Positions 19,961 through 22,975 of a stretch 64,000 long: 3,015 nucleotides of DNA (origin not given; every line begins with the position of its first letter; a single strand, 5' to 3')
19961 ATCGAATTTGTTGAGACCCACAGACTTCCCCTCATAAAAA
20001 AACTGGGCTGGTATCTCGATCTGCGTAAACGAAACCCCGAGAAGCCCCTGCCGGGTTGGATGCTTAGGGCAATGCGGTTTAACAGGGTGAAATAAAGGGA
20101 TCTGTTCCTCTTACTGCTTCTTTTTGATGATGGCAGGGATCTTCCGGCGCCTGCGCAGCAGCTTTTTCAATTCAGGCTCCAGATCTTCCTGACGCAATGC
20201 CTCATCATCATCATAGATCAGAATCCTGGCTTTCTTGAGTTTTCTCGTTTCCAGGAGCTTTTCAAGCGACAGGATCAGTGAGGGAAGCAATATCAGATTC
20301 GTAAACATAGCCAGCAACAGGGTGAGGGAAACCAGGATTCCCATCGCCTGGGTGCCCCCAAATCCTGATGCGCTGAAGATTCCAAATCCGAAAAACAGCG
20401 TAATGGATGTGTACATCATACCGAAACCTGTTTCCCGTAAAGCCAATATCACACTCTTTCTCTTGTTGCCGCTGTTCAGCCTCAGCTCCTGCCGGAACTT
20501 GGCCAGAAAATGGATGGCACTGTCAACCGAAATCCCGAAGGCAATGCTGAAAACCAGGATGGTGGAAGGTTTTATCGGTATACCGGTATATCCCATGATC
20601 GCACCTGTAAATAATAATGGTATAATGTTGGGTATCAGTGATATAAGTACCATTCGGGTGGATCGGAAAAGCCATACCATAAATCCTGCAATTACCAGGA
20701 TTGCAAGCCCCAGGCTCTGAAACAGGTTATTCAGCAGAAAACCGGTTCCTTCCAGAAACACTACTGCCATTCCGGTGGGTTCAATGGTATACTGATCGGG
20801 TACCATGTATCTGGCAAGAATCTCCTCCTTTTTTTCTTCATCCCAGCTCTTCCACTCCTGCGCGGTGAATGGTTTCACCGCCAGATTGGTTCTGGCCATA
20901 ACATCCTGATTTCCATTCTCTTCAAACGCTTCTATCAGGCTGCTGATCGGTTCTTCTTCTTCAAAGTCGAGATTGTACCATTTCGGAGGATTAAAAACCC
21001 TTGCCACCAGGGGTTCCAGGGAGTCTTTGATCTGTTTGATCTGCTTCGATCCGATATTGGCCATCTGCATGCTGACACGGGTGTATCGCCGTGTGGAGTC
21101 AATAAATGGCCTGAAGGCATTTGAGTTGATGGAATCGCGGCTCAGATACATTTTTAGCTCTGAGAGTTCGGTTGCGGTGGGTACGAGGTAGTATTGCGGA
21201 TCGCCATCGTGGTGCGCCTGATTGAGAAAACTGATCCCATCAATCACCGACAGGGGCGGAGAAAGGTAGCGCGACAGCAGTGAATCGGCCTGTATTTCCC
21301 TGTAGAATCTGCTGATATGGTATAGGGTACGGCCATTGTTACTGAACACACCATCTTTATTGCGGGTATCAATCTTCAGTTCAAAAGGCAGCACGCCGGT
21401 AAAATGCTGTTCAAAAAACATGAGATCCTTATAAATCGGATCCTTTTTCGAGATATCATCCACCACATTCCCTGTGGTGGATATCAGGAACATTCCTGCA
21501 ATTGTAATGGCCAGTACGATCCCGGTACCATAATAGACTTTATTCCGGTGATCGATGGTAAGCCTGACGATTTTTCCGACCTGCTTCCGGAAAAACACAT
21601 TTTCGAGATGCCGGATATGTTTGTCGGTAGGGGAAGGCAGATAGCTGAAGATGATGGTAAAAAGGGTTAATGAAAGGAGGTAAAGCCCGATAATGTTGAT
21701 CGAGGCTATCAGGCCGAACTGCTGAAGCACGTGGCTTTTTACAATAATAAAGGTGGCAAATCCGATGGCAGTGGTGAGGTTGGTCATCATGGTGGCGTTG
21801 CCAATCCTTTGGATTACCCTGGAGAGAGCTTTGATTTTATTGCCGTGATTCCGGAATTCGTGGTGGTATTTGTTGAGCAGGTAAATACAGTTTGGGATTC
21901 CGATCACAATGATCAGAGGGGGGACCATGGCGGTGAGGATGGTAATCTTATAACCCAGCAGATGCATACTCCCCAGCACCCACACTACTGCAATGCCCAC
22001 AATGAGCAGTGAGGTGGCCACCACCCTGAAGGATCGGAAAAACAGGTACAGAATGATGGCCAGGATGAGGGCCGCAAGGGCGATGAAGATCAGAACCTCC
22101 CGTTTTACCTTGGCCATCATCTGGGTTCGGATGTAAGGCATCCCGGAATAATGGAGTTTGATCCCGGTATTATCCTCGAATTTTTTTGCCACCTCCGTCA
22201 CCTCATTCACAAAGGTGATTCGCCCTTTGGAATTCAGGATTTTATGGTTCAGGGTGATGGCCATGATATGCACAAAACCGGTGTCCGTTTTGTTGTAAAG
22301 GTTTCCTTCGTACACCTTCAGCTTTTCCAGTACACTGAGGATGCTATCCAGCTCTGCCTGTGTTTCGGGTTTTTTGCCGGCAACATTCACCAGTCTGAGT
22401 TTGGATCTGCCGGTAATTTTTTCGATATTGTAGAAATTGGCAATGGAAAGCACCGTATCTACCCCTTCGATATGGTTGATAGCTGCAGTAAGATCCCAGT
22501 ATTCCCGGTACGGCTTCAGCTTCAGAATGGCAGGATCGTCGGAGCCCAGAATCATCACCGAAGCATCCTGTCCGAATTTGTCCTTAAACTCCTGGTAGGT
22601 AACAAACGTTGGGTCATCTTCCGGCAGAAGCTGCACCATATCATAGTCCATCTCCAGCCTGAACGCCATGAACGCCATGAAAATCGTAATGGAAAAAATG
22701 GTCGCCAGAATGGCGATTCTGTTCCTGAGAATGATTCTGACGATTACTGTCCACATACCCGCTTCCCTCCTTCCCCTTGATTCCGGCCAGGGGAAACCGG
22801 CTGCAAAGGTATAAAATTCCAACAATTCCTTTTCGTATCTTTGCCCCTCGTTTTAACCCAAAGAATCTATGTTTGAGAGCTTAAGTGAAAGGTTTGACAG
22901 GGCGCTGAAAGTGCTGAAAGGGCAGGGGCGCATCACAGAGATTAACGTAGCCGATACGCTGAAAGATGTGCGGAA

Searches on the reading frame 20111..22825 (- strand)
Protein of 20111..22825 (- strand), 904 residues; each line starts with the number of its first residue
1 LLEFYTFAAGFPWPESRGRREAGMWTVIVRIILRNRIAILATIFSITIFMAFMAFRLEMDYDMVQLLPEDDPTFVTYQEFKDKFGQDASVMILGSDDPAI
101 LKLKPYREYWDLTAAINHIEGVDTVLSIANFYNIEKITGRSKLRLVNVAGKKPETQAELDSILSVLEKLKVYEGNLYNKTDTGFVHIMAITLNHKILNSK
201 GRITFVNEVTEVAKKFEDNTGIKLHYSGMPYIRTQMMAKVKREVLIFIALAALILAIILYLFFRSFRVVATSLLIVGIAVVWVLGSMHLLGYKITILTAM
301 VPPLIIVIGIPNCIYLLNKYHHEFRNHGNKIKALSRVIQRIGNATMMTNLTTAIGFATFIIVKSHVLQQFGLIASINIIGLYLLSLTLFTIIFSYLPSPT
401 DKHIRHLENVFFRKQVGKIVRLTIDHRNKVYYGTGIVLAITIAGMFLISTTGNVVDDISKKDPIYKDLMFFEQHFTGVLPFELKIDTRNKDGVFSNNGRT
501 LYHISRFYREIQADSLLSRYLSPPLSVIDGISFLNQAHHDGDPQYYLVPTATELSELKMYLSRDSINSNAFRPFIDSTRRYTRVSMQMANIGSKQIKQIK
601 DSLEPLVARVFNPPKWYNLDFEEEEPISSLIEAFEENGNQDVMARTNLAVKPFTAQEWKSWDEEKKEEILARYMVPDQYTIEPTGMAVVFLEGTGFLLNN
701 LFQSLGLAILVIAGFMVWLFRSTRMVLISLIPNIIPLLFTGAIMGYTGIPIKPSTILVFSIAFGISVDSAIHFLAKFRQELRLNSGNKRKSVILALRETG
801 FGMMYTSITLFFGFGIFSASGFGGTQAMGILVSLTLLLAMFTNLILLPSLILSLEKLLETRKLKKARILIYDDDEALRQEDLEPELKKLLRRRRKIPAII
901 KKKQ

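Call 49: search_protein_families(library=pfam, proteins=[window:20111-22825:-], max_evalue=0.00001)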
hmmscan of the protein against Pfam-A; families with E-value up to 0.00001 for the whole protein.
window:20111-22825:- (904 aa): 4 families
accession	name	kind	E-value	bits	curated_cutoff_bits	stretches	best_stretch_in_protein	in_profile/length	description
PF03176.21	MMPL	-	1.6e-26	93.5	20.5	2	205-396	106-302/333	MMPL family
PF00873.25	ACR_tran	-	1.3e-10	40.1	28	1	698-865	330-497/1021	AcrB/AcrD/AcrF family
PF12349.14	Sterol-sensing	-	3.4e-10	40.4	22.3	1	267-395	7-135/153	Sterol-sensing domain of SREBP cleavage-activation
PF02460.24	Patched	-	2.5e-09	37.5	23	1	262-393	24-154/156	Patched SSD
